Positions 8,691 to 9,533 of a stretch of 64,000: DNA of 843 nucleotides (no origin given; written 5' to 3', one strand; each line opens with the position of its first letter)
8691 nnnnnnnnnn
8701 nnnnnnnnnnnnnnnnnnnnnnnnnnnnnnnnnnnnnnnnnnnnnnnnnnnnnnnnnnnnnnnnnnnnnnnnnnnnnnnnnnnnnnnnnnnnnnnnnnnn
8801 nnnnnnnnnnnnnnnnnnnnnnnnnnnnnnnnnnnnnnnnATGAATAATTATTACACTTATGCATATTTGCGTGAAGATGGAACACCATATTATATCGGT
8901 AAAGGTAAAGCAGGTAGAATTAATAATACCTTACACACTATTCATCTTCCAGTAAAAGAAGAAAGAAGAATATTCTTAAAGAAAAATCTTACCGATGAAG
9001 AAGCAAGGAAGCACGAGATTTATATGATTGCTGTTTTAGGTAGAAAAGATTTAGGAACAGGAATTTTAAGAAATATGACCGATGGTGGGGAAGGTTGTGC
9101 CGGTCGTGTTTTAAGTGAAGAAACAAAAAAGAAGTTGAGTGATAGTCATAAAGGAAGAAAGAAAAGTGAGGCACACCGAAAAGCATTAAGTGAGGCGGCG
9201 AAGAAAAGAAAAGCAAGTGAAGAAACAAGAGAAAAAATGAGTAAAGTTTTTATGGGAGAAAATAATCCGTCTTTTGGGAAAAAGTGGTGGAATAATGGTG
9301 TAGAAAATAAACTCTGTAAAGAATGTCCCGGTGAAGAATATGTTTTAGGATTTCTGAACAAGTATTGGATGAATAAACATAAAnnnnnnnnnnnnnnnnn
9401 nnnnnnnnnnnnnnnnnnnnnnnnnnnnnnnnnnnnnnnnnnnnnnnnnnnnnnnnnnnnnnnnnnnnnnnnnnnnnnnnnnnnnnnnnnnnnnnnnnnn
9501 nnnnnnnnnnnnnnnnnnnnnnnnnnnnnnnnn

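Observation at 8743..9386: GIY-YIG endonuclease cassettes with a built-in cognate antisense-RNA module (candidate undescribed control system)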

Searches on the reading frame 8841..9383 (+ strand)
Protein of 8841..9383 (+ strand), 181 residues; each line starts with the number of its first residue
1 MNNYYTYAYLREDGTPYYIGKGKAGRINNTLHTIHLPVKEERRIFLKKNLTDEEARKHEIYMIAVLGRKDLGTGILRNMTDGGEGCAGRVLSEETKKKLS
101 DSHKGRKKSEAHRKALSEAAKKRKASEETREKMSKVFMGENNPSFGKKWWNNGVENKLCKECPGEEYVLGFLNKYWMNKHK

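Call 8: search_protein_families(library=pfam, proteins=[window:8841-9383:+], max_evalue=0.01)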
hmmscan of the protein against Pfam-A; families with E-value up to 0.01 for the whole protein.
window:8841-9383:+ (181 aa): 1 family
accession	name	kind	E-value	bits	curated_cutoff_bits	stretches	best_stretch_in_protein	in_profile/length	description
PF07460.16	NUMOD3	-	3.3e-15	56.2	20.4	2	123-148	2-27/37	NUMOD3 motif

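Call 12: search_protein_families(library=pfam, proteins=[window:8841-9383:+], max_evalue=1)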
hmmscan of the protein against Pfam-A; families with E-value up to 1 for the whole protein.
window:8841-9383:+ (181 aa): 1 family
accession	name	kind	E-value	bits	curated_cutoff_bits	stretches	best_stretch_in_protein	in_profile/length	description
PF07460.16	NUMOD3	-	3.3e-15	56.2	20.4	2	123-148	2-27/37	NUMOD3 motif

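Call 21: find_related_loci(query=window:8841-9383:+, collection=viral_contigs, flank=1500)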
Query window:8841-9383:+ (181 aa) in viral_contigs; peptide patterns used: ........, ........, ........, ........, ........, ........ (x = any residue, [..] = any of these).
589 stretches matched a pattern (row limit reached: there are more); 405 encode a relative of the query (tblastn E <= 1e-3); the best 80 are kept; 80 distinct loci.
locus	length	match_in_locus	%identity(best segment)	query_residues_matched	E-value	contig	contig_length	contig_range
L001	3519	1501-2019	85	4-172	2e-93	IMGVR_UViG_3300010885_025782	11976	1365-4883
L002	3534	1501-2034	78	4-181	8e-92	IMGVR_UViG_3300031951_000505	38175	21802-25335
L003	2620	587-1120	78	4-181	1e-92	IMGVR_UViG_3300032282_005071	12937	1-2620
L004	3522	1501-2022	79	4-177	1e-91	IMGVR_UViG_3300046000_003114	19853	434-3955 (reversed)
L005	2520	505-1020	76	4-172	1e-76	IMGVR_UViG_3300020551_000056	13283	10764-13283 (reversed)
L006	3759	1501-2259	43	1-170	2e-51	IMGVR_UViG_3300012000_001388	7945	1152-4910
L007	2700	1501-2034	54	1-148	1e-49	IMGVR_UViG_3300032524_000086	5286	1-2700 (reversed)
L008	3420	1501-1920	61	1-139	2e-49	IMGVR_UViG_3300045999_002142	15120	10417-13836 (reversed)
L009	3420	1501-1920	61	1-139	2e-49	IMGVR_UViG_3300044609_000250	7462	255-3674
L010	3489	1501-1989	56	1-139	7e-48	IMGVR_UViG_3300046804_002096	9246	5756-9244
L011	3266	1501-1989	56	1-139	7e-48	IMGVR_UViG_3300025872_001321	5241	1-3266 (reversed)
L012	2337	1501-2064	50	1-170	4e-46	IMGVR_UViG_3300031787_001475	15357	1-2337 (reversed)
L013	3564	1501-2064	50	1-170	5e-46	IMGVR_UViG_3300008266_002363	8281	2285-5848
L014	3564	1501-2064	50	1-170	5e-46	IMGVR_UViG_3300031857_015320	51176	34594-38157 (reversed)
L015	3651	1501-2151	59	1-139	2e-44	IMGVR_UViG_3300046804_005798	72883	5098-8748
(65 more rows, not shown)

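Call 62: search_protein_families(library=phrogs, proteins=[window:8841-9383:+], max_evalue=0.00001)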
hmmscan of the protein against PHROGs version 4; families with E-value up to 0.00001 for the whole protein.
window:8841-9383:+ (181 aa): 4 families
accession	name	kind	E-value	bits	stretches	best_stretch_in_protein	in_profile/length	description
phrog_15526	-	unknown function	1.6e-35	123.6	1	1-115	1-117/168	-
phrog_314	-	DNA, RNA and nucleotide metabolism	7.4e-13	49.3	1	1-163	176-360/574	homing endonuclease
phrog_10829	-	unknown function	1.2e-11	45.9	1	4-135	2-137/165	-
phrog_655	-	DNA, RNA and nucleotide metabolism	2.7e-07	31.8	1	86-178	141-229/343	homing endonuclease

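Call 64: search_protein_families(library=ncbifam, proteins=[window:8841-9383:+], max_evalue=0.01)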
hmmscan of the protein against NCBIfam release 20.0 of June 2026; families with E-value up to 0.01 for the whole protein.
window:8841-9383:+ (181 aa): 1 family
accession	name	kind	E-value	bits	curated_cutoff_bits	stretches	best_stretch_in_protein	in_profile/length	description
TIGR01453.1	grpIintron_endo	subfamily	6.5e-07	29.6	56.05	1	50-151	63-150/215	group I intron endonuclease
